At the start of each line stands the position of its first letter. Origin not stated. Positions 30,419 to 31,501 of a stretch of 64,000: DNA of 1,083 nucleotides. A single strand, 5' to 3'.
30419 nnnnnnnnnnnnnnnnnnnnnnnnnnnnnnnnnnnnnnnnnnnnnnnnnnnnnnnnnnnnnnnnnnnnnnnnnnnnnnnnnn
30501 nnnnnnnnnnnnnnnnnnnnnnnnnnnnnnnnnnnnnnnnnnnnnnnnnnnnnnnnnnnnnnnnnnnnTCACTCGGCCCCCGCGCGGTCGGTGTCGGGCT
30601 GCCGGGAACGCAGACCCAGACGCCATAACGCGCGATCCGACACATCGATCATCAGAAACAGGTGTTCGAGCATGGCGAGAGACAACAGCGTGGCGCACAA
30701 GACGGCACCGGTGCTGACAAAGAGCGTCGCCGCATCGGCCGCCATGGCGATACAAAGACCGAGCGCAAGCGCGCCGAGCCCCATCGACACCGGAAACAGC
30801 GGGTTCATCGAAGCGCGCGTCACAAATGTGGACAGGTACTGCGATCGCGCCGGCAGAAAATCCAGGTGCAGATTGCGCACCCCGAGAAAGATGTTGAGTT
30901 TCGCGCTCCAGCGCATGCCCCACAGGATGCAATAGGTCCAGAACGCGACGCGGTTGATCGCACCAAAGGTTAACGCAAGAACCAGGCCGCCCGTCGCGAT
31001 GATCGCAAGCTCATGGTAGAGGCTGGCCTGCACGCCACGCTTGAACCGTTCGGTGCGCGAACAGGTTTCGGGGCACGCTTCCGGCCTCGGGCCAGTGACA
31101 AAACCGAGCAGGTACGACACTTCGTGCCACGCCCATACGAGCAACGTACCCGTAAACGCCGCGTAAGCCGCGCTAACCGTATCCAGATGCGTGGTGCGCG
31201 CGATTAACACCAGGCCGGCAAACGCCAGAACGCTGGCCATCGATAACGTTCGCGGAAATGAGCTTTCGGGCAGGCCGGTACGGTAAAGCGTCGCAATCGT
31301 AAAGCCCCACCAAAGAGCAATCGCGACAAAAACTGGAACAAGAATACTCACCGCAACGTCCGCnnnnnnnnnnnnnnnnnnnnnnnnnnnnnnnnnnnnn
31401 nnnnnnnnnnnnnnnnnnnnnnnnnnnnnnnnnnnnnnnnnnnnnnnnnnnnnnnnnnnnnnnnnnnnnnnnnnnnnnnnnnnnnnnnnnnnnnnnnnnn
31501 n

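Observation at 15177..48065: Photosynthesis gene cluster with antenna, pigment and regulator genes but no reaction-centre, cyclase or carotenoid-desaturase genes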

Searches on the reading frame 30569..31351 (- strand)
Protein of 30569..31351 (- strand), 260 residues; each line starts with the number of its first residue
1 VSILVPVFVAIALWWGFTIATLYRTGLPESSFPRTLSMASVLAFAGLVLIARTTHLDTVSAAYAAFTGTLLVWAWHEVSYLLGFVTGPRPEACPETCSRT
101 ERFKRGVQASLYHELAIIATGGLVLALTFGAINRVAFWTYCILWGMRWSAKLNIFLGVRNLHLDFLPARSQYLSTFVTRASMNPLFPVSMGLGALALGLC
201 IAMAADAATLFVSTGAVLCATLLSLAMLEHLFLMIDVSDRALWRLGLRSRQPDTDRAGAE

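Call 6: search_protein_families(library=ncbifam, proteins=[window:30569-31351:-])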
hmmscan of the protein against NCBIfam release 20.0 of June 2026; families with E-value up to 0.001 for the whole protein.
window:30569-31351:- (260 aa): 1 family
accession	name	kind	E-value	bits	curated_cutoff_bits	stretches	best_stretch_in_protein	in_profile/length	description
TIGR03055.1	photo_alph_chp2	equivalog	1.8e-71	240.4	164.05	1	5-245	1-243/245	putative photosynthetic complex assembly protein PuhE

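Call 26: find_homologous_proteins(query=window:30569-31351:-, max_evalue=1e-20)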
Query window:30569-31351:- (260 aa): 877 proteins with E <= 1e-20 among 8000 candidates; the best 120 are listed.
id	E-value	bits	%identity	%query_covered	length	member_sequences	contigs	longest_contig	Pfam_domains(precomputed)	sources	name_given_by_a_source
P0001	9.6e-166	568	100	100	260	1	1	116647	PF12291.16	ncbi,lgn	ncbi:MAG: putative photosynthetic complex assembly protein PuhE [Pseudomonadota bacterium]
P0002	2.7e-128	445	79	96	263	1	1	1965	PF12291.16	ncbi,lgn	ncbi:MAG: putative photosynthetic complex assembly protein PuhE [Pseudomonadota bacterium]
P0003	5.8e-127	441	77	97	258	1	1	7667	PF12291.16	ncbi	-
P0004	7.8e-126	437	75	100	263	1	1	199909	PF12291.16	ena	-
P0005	1.6e-115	403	72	98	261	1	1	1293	PF12291.16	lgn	-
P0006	2.5e-114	399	68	100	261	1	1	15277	PF12291.16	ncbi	ncbi:MAG: putative photosynthetic complex assembly protein PuhE [Gammaproteobacteria bacterium]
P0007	7.7e-112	391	70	93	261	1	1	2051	PF12291.16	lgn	-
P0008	3.1e-110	386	70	97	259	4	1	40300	PF12291.16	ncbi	-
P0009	1.3e-109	384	69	97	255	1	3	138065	PF12291.16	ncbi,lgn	ncbi:MAG: putative photosynthetic complex assembly protein PuhE [Gammaproteobacteria bacterium]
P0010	5.5e-106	372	66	98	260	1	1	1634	PF12291.16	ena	-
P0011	5.4e-105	369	67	98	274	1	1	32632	PF12291.16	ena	-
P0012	2.2e-97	344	65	97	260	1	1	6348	PF12291.16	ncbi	-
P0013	4.3e-96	340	64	97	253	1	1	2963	PF12291.16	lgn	-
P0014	4.4e-80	287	54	97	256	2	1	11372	PF12291.16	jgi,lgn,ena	-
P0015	2.6e-79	285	57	94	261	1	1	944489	PF12291.16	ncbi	-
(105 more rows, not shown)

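Call 27: find_encoding_contigs(protein=P0001, flank=10000, max_places=4)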
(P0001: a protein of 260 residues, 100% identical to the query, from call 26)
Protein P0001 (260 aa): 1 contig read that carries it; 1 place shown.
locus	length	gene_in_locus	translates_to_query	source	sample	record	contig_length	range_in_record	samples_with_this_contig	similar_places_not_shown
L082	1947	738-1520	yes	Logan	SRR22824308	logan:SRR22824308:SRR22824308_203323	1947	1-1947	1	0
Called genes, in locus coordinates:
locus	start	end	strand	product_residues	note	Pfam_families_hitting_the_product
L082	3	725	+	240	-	?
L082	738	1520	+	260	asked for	PF12291:DUF3623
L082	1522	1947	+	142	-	?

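Call 28: find_encoding_contigs(protein=P0004, flank=10000, max_places=3)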
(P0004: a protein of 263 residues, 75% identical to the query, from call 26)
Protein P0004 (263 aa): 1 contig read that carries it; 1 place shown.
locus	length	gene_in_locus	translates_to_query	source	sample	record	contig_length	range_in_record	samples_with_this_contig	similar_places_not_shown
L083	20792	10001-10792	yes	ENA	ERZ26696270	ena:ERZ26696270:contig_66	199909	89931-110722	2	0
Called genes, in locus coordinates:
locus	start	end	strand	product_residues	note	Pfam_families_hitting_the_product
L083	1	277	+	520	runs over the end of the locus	PF00148:Oxidored_nitro, PF08369:PCP_red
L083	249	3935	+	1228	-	PF11965:DUF3479, PF02514:CobN-Mg_chel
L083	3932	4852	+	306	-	PF00142:Fer4_NifH, PF01656:CbiA, PF02374:ArsA_ATPase (weak), PF13614:AAA_31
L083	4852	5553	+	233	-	PF01135:PCMT (weak), PF02353:CMAS (weak), PF13489:Methyltransf_23, PF13847:Methyltransf_31, PF08241:Methyltransf_11, PF08242:Methyltransf_12, PF13649:Methyltransf_25, PF07109:Mg-por_mtran_C, +1 more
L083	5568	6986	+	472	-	PF03092:BT1 (weak), PF07690:MFS_1, PF03209:PUCC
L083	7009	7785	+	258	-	PF03967:PRCH, PF05239:PRC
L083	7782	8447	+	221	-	PF03703:bPH_2 (weak)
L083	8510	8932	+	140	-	PF27124:PuhC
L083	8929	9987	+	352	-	PF02915:Rubrerythrin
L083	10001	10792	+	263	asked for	PF12291:DUF3623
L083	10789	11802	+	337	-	PF13191:AAA_16 (weak), PF07728:AAA_5 (weak), PF01078:Mg_chelatase, PF17863:AAA_lid_2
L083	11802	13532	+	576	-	PF17863:AAA_lid_2, PF00092:VWA (faint), PF13519:VWA_2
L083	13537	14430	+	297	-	PF00561:Abhydrolase_1, PF00975:Thioesterase (weak), PF02230:Abhydrolase_2 (faint), PF12146:Hydrolase_4, PF12697:Abhydrolase_6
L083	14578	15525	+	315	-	PF00494:SQS_PSY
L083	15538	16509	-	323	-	PF27123:CrtC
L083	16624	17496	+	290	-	PF00348:polyprenyl_synt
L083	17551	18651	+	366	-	PF08100:Dimerisation (weak), PF13489:Methyltransf_23, PF00891:Methyltransf_2, PF08242:Methyltransf_12, PF13649:Methyltransf_25 (weak)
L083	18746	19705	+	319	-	PF08240:ADH_N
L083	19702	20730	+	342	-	PF10609:ParA (weak), PF00142:Fer4_NifH, PF01656:CbiA, PF02374:ArsA_ATPase (weak), PF13614:AAA_31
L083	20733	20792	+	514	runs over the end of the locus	PF00148:Oxidored_nitro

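Call 33: find_homologous_proteins(query=L083:7009-7785:+, max_evalue=1e-10)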
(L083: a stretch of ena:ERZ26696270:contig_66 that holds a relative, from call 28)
Query L083:7009-7785:+ (258 aa): 5895 proteins with E <= 1e-10 among 7034 candidates; the best 120 are listed.
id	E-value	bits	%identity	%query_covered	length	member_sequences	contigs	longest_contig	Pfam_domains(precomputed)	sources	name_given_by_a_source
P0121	8.5e-136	469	78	99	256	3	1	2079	PF05239.22,PF03967.19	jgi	-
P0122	3.4e-130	451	78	99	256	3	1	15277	PF05239.22,PF03967.19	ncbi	ncbi:MAG: photosynthetic reaction center subunit H [Gammaproteobacteria bacterium]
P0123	1.7e-121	423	72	99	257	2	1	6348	PF05239.22,PF03967.19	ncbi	-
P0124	4.1e-108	379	67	98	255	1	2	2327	PF05239.22,PF03967.19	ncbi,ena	-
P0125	1.8e-104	367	65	98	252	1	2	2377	PF05239.22,PF03967.19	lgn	-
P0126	1.2e-103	364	65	98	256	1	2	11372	PF05239.22,PF03967.19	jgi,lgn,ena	jgi:photosynthetic reaction center H subunit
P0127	3.8e-103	362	63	98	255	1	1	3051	PF05239.22,PF03967.19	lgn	-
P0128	7.3e-102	358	65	97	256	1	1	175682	PF05239.22,PF03967.19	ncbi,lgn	ncbi:MAG: photosynthetic reaction center subunit H [Pseudomonadota bacterium]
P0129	7.8e-102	358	64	98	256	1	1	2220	PF05239.22,PF03967.19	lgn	-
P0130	9.8e-101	355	61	99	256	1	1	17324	PF05239.22,PF03967.19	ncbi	ncbi:MAG: photosynthetic reaction center subunit H [Pseudomonadota bacterium]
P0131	5.5e-100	352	82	76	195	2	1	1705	PF05239.22,PF03967.19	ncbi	ncbi:MAG: photosynthetic reaction center subunit H, partial [Pseudomonadota bacterium]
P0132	1.1e-98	348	63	98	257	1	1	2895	PF05239.22,PF03967.19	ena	-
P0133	2.3e-98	347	62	97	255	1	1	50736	PF05239.22,PF03967.19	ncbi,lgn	-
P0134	7.2e-98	345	60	99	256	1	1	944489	PF05239.22,PF03967.19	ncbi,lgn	-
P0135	2.5e-97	343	62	99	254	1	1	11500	PF05239.22,PF03967.19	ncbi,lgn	-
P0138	8.2e-97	342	62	98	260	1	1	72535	PF05239.22,PF03967.19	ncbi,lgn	ncbi:MAG: photosynthetic reaction center subunit H [Gammaproteobacteria bacterium]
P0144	7.5e-88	312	57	99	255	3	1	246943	PF05239.22,PF03967.19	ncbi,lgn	ncbi:MAG: photosynthetic reaction center subunit H [Pseudomonadota bacterium]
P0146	1.1e-87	312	59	99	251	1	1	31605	PF05239.22,PF03967.19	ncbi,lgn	ncbi:MAG: photosynthetic reaction center subunit H [Pseudomonadota bacterium]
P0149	8.4e-87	309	57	97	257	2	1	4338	PF05239.22,PF03967.19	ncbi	-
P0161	1.4e-85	305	58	99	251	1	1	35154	PF05239.22,PF03967.19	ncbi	ncbi:MAG: photosynthetic reaction center subunit H [Pseudomonadota bacterium]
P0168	5.6e-85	303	56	98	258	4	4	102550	PF05239.22,PF03967.19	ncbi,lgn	ncbi:MAG: photosynthetic reaction center subunit H [Pseudomonadota bacterium]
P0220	1.0e-81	292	55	100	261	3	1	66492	PF05239.22,PF03967.19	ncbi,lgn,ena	-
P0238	3.2e-81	291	54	97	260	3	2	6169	PF05239.22,PF03967.19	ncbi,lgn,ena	-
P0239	3.4e-81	290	53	98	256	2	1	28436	PF05239.22,PF03967.19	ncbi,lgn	ncbi:MAG: photosynthetic reaction center subunit H [Pseudomonadota bacterium]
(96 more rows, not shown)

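Call 34: find_encoding_contigs(protein=P0009, flank=10000, max_places=3)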
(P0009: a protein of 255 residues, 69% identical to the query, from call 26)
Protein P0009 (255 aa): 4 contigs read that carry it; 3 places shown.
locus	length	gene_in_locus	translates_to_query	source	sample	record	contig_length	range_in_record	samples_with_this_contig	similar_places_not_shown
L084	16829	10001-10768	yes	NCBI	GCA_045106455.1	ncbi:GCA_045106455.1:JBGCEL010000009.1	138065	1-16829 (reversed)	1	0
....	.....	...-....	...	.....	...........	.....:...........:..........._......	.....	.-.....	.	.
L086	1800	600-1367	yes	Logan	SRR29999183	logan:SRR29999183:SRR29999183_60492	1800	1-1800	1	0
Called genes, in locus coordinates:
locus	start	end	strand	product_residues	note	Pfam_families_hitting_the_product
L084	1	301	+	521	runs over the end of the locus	PF00148:Oxidored_nitro, PF08369:PCP_red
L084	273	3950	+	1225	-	PF11965:DUF3479, PF02514:CobN-Mg_chel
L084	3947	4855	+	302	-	PF00142:Fer4_NifH, PF01656:CbiA, PF02374:ArsA_ATPase (weak), PF13614:AAA_31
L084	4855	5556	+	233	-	PF13489:Methyltransf_23, PF05175:MTS (weak), PF08241:Methyltransf_11, PF08242:Methyltransf_12, PF13649:Methyltransf_25, PF13847:Methyltransf_31, PF07109:Mg-por_mtran_C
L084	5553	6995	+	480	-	PF07690:MFS_1, PF03092:BT1, PF03209:PUCC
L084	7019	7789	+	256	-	PF03967:PRCH, PF05239:PRC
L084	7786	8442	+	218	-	-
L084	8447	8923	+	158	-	PF27124:PuhC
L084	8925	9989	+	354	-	PF02915:Rubrerythrin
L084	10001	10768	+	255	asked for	PF12291:DUF3623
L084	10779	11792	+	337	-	PF13191:AAA_16 (faint), PF13401:AAA_22 (weak), PF07728:AAA_5 (weak), PF01078:Mg_chelatase, PF17863:AAA_lid_2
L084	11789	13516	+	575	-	PF17863:AAA_lid_2, PF13519:VWA_2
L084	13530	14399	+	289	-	PF00561:Abhydrolase_1, PF00975:Thioesterase (faint), PF12146:Hydrolase_4, PF12697:Abhydrolase_6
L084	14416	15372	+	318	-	PF00494:SQS_PSY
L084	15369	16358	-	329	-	PF27123:CrtC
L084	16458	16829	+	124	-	PF00348:polyprenyl_synt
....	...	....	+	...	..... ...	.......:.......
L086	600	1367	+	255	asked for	PF12291:DUF3623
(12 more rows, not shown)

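Call 35: find_encoding_contigs(protein=P0128, flank=10000, max_places=3)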
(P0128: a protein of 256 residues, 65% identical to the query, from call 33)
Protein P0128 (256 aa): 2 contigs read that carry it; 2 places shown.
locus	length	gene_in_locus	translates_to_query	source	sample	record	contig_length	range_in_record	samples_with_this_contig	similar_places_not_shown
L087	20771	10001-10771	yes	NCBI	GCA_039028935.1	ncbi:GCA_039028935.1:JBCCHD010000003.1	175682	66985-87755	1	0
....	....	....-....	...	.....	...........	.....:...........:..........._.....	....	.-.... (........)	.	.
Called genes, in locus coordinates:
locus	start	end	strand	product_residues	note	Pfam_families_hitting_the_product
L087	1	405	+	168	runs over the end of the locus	PF07284:BCHF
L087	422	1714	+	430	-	PF00148:Oxidored_nitro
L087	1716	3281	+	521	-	PF00148:Oxidored_nitro, PF08369:PCP_red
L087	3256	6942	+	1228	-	PF11965:DUF3479, PF02514:CobN-Mg_chel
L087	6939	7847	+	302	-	PF00142:Fer4_NifH, PF01656:CbiA, PF02374:ArsA_ATPase (weak), PF13614:AAA_31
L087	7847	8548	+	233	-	PF00891:Methyltransf_2 (weak), PF03602:Cons_hypoth95 (weak), PF05175:MTS (weak), PF13847:Methyltransf_31, PF08241:Methyltransf_11, PF08242:Methyltransf_12, PF13649:Methyltransf_25, PF07109:Mg-por_mtran_C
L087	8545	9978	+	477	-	PF03092:BT1 (weak), PF07690:MFS_1, PF03209:PUCC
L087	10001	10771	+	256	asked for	PF03967:PRCH, PF05239:PRC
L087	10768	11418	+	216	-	-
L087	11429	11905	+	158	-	PF27124:PuhC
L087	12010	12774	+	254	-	PF12291:DUF3623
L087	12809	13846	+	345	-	PF07728:AAA_5 (faint), PF01078:Mg_chelatase, PF17863:AAA_lid_2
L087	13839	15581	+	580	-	PF17863:AAA_lid_2, PF26791:AAPxQ (weak), PF00092:VWA, PF13519:VWA_2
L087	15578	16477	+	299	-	PF00561:Abhydrolase_1, PF00975:Thioesterase (faint), PF12146:Hydrolase_4, PF12697:Abhydrolase_6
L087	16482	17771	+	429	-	PF11902:DUF3422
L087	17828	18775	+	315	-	PF00494:SQS_PSY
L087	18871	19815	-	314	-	PF27123:CrtC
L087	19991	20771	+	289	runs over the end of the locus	PF00348:polyprenyl_synt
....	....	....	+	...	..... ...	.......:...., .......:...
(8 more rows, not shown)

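Call 36: find_encoding_contigs(protein=P0131, flank=10000, max_places=4)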
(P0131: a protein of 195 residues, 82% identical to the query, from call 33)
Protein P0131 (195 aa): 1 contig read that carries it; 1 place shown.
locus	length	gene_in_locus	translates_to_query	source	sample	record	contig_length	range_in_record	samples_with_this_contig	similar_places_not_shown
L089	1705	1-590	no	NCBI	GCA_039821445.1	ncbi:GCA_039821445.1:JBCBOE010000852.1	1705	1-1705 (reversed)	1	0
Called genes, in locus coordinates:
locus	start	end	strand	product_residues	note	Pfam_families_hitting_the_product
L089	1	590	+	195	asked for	PF03967:PRCH, PF05239:PRC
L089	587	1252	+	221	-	PF03703:bPH_2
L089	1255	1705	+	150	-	PF27124:PuhC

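Call 37: find_encoding_contigs(protein=P0002, flank=10000, max_places=4)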
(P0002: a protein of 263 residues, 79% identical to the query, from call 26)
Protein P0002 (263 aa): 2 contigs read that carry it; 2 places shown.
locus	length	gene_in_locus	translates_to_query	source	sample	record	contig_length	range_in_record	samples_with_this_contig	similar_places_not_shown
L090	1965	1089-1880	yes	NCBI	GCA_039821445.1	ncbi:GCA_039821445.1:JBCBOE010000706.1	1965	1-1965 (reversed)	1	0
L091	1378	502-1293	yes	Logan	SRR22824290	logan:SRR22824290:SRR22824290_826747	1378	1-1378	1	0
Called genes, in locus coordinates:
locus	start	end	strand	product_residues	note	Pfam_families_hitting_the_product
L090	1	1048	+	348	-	PF02915:Rubrerythrin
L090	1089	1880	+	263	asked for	PF12291:DUF3623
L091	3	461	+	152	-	?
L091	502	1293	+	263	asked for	PF12291:DUF3623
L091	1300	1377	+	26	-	?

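Call 38: list_cluster_members(proteins=[P0001, P0131, P0128, P0124, P0130, P0133, P0135, P0138, P0144, P0146])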
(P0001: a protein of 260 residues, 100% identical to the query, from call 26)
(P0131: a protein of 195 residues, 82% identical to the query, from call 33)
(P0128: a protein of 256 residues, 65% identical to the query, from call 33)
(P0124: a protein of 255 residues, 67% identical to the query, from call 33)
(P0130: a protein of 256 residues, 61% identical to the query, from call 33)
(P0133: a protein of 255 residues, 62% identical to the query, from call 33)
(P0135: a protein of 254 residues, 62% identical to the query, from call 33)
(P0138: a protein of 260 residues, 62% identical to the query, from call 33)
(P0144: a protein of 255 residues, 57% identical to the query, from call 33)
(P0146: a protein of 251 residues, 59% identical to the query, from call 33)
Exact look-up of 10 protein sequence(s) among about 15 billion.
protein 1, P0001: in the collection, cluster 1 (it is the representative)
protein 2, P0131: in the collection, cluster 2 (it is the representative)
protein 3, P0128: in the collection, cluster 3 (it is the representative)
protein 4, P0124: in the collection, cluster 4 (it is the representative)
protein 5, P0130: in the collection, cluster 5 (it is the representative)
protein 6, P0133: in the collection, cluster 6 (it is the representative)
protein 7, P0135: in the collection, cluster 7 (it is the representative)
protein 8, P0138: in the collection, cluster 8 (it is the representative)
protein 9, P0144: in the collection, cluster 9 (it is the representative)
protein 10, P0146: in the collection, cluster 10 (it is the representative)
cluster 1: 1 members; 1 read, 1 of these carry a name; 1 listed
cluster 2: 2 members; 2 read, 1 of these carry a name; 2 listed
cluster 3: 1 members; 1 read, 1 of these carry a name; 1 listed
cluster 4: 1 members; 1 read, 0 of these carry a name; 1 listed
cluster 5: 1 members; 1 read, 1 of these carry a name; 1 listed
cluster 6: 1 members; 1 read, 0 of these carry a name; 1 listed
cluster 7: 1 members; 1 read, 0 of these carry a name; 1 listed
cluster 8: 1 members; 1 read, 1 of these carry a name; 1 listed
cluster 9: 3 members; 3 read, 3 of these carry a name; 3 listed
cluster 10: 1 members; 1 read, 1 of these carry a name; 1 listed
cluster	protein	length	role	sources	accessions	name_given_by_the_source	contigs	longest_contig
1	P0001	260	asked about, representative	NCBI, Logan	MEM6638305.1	MAG: putative photosynthetic complex assembly protein PuhE [Pseudomonadota bacterium]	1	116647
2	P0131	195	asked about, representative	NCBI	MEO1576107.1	MAG: photosynthetic reaction center subunit H, partial [Pseudomonadota bacterium]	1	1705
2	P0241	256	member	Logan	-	-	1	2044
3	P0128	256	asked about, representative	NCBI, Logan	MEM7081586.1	MAG: photosynthetic reaction center subunit H [Pseudomonadota bacterium]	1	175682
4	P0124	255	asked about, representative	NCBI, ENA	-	-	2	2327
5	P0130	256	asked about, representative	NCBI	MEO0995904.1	MAG: photosynthetic reaction center subunit H [Pseudomonadota bacterium]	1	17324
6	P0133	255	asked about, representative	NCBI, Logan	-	-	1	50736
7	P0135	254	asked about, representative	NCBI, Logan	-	-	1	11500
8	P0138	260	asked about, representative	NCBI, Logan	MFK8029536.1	MAG: photosynthetic reaction center subunit H [Gammaproteobacteria bacterium]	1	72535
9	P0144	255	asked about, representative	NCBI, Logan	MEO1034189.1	MAG: photosynthetic reaction center subunit H [Pseudomonadota bacterium]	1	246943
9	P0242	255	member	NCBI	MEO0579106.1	MAG: photosynthetic reaction center subunit H [Pseudomonadota bacterium]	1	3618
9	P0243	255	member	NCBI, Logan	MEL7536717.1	MAG: photosynthetic reaction center subunit H [Pseudomonadota bacterium]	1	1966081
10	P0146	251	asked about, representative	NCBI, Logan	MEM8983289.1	MAG: photosynthetic reaction center subunit H [Pseudomonadota bacterium]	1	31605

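Call 48: search_protein_families(library=pfam, proteins=[window:30569-31351:-], max_evalue=0.01)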
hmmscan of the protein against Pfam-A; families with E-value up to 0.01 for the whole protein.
window:30569-31351:- (260 aa): 1 family
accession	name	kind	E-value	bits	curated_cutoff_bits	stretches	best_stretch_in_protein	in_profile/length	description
PF12291.15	DUF3623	-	7.4e-79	265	27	1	2-252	3-254/256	Protein of unknown function (DUF3623)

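Call 49: find_encoding_contigs(protein=P0241, flank=5000, max_places=6)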
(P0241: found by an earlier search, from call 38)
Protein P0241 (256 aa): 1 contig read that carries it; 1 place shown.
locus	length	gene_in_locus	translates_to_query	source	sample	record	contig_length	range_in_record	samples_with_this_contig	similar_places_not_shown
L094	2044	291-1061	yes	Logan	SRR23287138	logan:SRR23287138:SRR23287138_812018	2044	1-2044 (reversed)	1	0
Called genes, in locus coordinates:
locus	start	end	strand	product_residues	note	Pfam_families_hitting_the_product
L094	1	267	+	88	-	?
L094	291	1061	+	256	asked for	PF03967:PRCH, PF05239:PRC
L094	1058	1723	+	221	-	PF03703:bPH_2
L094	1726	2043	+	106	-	?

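Call 51: find_related_loci(query=window:30569-31351:-, collection=metagenome_contigs, flank=6000)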
Query window:30569-31351:- (260 aa) in metagenome_contigs; peptide patterns used: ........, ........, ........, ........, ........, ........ (x = any residue, [..] = any of these).
135 stretches matched a pattern; 5 encode a relative of the query (tblastn E <= 1e-3); 5 distinct loci.
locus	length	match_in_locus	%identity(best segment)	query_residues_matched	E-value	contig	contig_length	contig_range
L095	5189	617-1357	50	5-250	4e-63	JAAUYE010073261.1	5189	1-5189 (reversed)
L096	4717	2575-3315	51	5-250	4e-63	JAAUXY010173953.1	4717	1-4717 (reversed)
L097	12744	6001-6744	47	5-251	8e-65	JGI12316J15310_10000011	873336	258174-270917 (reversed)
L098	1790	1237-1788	51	5-188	3e-57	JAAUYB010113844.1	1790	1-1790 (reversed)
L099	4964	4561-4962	48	5-138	6e-35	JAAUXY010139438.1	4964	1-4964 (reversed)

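Call 52: find_encoding_contigs(protein=P0008, flank=10000, max_places=3)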
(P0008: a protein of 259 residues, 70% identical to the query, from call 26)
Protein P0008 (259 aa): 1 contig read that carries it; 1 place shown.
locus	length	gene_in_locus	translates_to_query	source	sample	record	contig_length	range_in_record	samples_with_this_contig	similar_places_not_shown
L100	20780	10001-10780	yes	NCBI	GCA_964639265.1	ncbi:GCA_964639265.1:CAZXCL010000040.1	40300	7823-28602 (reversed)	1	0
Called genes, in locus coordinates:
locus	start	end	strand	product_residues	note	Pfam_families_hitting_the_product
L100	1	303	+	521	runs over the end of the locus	PF00148:Oxidored_nitro, PF08369:PCP_red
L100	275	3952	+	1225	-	PF11965:DUF3479, PF02514:CobN-Mg_chel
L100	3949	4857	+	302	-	PF00142:Fer4_NifH, PF01656:CbiA, PF02374:ArsA_ATPase (weak), PF13614:AAA_31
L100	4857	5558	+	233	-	PF00891:Methyltransf_2 (faint), PF05175:MTS (weak), PF13489:Methyltransf_23, PF08241:Methyltransf_11, PF08242:Methyltransf_12, PF13649:Methyltransf_25, PF13847:Methyltransf_31, PF07109:Mg-por_mtran_C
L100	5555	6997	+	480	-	PF07690:MFS_1, PF13347:MFS_2 (weak), PF03092:BT1, PF03209:PUCC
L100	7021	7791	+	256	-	PF03967:PRCH, PF05239:PRC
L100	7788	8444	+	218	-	PF03703:bPH_2 (weak)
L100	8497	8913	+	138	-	PF27124:PuhC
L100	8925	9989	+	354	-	PF02915:Rubrerythrin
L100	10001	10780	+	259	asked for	PF12291:DUF3623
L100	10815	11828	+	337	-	PF13191:AAA_16 (weak), PF13401:AAA_22 (weak), PF07728:AAA_5 (weak), PF01078:Mg_chelatase, PF17863:AAA_lid_2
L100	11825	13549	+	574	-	PF17863:AAA_lid_2, PF00092:VWA (weak), PF13519:VWA_2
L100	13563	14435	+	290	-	PF00561:Abhydrolase_1, PF00975:Thioesterase (weak), PF12146:Hydrolase_4, PF12697:Abhydrolase_6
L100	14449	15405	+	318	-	PF00494:SQS_PSY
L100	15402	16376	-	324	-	PF27123:CrtC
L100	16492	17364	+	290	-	PF00348:polyprenyl_synt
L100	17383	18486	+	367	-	PF05175:MTS (faint), PF00891:Methyltransf_2, PF13489:Methyltransf_23, PF08242:Methyltransf_12, PF13649:Methyltransf_25 (weak)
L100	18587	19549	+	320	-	PF08240:ADH_N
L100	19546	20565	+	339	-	PF13500:AAA_26 (faint), PF00142:Fer4_NifH, PF01656:CbiA, PF02374:ArsA_ATPase (weak), PF10609:ParA, PF13614:AAA_31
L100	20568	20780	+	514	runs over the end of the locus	PF00148:Oxidored_nitro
